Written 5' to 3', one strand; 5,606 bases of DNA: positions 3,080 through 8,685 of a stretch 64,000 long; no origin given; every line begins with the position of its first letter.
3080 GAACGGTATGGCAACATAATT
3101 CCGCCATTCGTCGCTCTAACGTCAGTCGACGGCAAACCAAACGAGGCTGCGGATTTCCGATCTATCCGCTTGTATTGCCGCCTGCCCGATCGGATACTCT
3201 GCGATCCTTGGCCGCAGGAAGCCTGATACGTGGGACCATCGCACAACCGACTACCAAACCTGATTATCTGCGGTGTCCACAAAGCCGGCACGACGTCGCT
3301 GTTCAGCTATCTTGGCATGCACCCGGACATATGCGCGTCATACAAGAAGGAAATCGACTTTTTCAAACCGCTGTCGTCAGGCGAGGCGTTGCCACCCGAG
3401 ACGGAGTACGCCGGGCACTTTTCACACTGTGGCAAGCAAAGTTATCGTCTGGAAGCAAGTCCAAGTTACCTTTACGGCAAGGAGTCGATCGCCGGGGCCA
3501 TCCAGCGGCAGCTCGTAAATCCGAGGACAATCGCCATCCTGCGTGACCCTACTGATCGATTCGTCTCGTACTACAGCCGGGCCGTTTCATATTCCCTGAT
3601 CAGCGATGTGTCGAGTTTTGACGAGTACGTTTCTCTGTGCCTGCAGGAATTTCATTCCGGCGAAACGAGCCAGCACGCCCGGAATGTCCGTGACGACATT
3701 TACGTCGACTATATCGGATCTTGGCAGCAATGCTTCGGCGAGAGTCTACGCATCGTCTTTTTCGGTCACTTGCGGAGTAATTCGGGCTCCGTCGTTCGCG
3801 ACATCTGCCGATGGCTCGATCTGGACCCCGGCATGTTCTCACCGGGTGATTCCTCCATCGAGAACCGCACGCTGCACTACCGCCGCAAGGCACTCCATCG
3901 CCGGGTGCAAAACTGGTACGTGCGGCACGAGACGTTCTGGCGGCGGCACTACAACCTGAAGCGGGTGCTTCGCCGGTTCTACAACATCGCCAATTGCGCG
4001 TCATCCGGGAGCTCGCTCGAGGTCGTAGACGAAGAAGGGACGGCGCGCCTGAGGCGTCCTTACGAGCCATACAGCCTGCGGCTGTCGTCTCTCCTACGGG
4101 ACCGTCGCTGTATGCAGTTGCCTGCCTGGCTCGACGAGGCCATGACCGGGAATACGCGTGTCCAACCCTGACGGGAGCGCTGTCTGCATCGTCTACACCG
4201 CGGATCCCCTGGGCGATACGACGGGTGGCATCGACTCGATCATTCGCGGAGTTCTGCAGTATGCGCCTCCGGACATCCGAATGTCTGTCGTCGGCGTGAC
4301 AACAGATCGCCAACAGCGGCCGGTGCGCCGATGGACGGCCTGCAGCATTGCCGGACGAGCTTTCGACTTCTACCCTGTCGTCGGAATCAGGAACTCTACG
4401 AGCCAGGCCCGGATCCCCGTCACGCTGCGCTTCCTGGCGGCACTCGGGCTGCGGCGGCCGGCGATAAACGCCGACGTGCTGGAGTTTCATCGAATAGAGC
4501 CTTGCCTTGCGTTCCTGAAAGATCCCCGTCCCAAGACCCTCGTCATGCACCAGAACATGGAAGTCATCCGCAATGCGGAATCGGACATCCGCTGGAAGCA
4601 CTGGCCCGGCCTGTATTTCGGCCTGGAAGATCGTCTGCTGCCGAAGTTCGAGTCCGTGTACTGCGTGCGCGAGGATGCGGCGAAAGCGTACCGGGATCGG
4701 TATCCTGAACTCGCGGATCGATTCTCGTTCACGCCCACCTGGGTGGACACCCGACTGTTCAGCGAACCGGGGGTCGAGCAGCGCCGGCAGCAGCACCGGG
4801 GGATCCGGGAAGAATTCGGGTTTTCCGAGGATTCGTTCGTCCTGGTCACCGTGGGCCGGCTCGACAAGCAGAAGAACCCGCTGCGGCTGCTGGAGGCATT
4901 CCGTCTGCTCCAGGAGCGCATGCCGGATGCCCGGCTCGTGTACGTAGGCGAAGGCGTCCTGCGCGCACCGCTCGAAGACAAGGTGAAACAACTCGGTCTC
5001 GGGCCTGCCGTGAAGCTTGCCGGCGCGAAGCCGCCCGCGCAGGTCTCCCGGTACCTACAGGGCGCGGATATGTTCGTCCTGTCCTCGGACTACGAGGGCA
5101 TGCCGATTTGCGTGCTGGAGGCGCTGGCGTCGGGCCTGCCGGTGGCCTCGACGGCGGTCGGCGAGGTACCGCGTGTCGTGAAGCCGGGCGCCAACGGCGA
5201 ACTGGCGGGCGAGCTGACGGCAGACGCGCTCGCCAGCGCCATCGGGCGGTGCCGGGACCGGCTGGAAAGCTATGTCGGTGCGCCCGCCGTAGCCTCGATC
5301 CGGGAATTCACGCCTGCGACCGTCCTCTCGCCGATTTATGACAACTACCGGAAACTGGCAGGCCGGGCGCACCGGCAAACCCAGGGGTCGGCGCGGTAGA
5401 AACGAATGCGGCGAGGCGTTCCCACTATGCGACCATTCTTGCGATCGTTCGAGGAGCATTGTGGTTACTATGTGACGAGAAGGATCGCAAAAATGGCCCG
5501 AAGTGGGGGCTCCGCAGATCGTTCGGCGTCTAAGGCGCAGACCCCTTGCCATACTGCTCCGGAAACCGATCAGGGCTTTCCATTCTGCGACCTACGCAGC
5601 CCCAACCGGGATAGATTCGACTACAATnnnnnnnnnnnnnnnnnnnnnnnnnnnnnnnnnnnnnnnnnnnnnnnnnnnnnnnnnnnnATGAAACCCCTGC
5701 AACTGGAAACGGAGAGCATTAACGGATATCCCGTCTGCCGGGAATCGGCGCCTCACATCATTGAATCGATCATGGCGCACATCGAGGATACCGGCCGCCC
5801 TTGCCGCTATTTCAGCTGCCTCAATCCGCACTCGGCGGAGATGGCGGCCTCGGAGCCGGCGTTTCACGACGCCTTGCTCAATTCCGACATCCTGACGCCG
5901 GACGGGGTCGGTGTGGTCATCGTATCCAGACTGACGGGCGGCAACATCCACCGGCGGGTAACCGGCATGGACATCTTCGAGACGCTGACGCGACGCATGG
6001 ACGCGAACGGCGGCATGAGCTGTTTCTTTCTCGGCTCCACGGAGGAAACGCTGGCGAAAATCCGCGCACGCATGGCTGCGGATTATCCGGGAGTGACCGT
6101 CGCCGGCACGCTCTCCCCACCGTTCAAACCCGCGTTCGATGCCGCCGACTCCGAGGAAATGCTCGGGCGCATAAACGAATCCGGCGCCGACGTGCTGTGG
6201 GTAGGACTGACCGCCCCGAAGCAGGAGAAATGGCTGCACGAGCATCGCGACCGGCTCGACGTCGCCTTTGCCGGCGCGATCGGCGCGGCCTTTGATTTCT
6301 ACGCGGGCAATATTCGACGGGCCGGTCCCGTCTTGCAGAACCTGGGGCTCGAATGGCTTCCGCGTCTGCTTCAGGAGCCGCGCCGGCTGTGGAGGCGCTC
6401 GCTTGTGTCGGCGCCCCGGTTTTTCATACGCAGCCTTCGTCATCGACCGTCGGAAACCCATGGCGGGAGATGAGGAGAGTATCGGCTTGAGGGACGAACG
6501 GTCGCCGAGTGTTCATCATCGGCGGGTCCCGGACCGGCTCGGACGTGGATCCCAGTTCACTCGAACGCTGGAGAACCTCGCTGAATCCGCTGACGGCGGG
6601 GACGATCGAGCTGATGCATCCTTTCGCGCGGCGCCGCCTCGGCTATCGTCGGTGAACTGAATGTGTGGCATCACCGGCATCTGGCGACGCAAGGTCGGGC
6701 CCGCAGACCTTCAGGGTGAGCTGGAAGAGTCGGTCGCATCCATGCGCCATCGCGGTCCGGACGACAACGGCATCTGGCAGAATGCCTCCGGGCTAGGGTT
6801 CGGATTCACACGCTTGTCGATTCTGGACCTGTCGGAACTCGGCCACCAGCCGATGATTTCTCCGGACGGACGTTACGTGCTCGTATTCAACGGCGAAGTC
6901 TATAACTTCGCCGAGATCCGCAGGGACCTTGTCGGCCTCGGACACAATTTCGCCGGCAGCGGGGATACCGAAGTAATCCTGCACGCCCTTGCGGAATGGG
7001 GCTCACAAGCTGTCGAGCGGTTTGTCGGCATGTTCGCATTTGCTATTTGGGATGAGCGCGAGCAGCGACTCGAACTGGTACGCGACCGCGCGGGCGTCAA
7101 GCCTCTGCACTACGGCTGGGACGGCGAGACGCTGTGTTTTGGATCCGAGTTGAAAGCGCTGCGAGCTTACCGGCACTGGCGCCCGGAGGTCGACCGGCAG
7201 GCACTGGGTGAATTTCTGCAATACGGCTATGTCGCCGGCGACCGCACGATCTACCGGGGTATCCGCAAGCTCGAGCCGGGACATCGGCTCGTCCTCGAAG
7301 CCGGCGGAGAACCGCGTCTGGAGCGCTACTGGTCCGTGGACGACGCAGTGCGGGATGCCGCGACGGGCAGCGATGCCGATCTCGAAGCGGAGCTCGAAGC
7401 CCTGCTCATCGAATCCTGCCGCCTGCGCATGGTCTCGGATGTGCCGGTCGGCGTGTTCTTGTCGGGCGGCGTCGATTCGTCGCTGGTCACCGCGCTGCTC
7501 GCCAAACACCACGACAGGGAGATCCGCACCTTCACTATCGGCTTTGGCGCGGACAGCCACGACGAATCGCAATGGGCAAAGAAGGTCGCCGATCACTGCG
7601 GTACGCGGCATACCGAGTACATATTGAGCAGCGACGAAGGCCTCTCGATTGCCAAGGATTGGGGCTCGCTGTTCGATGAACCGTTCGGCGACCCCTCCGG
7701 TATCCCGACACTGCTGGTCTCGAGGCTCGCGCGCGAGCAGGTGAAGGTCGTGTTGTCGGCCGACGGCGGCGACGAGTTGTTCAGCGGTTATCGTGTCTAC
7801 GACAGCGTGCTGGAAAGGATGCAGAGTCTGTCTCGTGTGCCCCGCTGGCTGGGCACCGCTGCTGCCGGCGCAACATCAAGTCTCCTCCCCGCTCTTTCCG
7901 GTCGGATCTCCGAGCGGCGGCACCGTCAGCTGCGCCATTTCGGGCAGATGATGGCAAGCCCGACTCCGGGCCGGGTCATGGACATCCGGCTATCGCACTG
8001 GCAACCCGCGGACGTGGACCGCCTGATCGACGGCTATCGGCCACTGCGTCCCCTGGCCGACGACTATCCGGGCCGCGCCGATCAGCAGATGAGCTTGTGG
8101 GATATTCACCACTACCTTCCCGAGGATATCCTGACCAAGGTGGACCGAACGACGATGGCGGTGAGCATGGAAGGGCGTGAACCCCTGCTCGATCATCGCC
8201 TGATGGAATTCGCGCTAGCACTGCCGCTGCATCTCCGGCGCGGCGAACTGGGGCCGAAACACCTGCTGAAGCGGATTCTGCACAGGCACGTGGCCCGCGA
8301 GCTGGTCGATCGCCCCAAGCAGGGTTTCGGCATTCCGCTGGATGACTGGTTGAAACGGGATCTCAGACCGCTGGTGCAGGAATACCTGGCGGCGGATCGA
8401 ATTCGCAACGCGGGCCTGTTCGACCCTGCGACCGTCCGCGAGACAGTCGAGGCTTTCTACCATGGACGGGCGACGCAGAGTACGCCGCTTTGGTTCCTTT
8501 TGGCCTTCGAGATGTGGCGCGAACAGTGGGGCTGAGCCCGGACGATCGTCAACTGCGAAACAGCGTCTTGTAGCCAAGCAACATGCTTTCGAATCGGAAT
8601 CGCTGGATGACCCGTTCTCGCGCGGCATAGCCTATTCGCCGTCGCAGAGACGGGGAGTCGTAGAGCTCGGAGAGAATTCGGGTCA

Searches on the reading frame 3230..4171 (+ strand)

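Call 52: search_protein_families(library=pfam, proteins=[window:3230-4171:+], max_evalue=0.01)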
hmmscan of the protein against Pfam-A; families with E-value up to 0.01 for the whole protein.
window:3230-4171:+ (313 aa): 3 families
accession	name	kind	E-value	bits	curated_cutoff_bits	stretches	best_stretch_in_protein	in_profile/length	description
PF00685.33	Sulfotransfer_1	-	2.7e-10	40.5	22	1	9-199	2-182/255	Sulfotransferase domain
PF13469.12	Sulfotransfer_3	-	9.6e-06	26.4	27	0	9-39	1-30/216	Sulfotransferase family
PF03567.20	Sulfotransfer_2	-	0.00042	21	22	1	10-117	10-100/252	Sulfotransferase family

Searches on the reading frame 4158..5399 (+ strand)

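Call 52: search_protein_families(library=pfam, proteins=[window:4158-5399:+], max_evalue=0.01)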
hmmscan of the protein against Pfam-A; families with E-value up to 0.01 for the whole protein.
window:4158-5399:+ (413 aa): 3 families
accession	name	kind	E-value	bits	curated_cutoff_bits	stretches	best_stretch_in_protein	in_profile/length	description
PF00534.26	Glycos_transf_1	-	1.9e-34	119.1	26.4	1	216-362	5-152/172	Glycosyl transferases group 1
PF13692.12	Glyco_trans_1_4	-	1.3e-29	103.8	27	1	227-364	2-138/142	Glycosyl transferases group 1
PF13439.12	Glyco_transf_4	-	0.008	16.7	28.5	0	72-199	40-169/170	Glycosyltransferase Family 4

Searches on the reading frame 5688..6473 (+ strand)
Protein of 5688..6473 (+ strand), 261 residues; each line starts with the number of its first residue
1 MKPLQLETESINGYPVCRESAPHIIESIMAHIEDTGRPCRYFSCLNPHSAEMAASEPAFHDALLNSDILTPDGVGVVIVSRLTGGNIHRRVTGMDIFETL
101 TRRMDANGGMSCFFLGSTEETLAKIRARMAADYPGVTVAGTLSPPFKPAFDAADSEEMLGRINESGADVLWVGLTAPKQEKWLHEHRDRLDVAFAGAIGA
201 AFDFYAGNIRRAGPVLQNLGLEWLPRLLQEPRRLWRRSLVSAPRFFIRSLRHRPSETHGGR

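Call 58: search_protein_families(library=pfam, proteins=[window:5688-6473:+], max_evalue=0.001)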
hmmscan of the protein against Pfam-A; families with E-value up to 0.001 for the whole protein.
window:5688-6473:+ (261 aa): 1 family
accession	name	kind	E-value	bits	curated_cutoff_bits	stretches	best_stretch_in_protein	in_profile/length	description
PF03808.19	Glyco_tran_WecG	-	2.2e-56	190.7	27.4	1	66-237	1-167/168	Glycosyl transferase WecG/TagA/CpsF family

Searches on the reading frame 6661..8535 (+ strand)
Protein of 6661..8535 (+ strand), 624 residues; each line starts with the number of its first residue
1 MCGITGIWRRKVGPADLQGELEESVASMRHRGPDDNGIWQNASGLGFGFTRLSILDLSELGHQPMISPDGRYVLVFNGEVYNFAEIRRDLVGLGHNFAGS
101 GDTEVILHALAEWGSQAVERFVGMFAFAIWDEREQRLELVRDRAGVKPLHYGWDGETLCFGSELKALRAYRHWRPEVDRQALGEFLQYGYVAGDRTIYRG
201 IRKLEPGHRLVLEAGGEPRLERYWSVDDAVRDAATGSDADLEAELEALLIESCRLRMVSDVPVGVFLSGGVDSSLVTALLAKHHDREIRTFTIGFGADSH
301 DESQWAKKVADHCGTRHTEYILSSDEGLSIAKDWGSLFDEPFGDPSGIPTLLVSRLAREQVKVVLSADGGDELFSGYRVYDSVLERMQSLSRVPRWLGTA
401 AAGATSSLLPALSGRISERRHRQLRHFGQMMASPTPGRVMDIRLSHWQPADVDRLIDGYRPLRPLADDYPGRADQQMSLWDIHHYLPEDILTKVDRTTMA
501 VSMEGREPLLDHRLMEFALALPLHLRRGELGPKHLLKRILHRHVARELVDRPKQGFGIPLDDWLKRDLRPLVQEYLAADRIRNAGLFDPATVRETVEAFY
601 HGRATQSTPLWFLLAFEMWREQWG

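Call 52: search_protein_families(library=pfam, proteins=[window:6661-8535:+], max_evalue=0.01)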
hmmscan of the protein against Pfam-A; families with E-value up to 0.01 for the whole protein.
window:6661-8535:+ (624 aa): 5 families
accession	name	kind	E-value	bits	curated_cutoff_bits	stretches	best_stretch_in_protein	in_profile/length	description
PF00733.27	Asn_synthase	-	5.9e-97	325.9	21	1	244-620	1-353/354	Asparagine synthase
PF13537.11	GATase_7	-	4.9e-45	153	25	1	50-168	2-122/123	Glutamine amidotransferase domain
PF13522.11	GATase_6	-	5.3e-44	149.8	27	1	33-163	1-130/130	Glutamine amidotransferase domain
PF06508.19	QueC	-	0.00023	21.2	22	1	265-319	4-57/210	Queuosine biosynthesis protein QueC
PF24167.1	DUF7411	-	0.00026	21.1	28.7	1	263-322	3-58/194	Family of unknown function (DUF7411)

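Call 64: search_protein_families(library=ncbifam, proteins=[window:6661-8535:+], max_evalue=1e-10)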
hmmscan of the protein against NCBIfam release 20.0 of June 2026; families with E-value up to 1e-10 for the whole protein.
window:6661-8535:+ (624 aa): 6 families
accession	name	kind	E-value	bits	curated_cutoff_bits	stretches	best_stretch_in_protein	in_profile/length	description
TIGR03108.1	eps_aminotran_1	hypoth_equivalog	2.1e-161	538.8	816.9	1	1-618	1-623/628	XrtA/PEP-CTERM system amidotransferase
TIGR01536.1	asn_synth_AEB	equivalog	2.4e-137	459.1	267.1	1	2-556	1-517/517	asparagine synthase (glutamine-hydrolyzing)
TIGR03104.1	trio_amidotrans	equivalog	6.1e-117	391.3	570.1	2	1-383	1-386/589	N-acetylglutaminylglutamine amidotransferase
NF006949.0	PRK09431.1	equivalog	9.5e-80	268.7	499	2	1-169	1-167/554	asparagine synthase B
NF033535.1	lass_lactam_cya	exception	3.4e-64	217.6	525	1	1-375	1-377/668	lasso peptide isopeptide bond-forming cyclase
NF033561.1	macrolact_Ik_Al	subfamily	3.4e-21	75.5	300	1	110-620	63-555/561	albusnodin/ikarugamycin family macrolactam cyclase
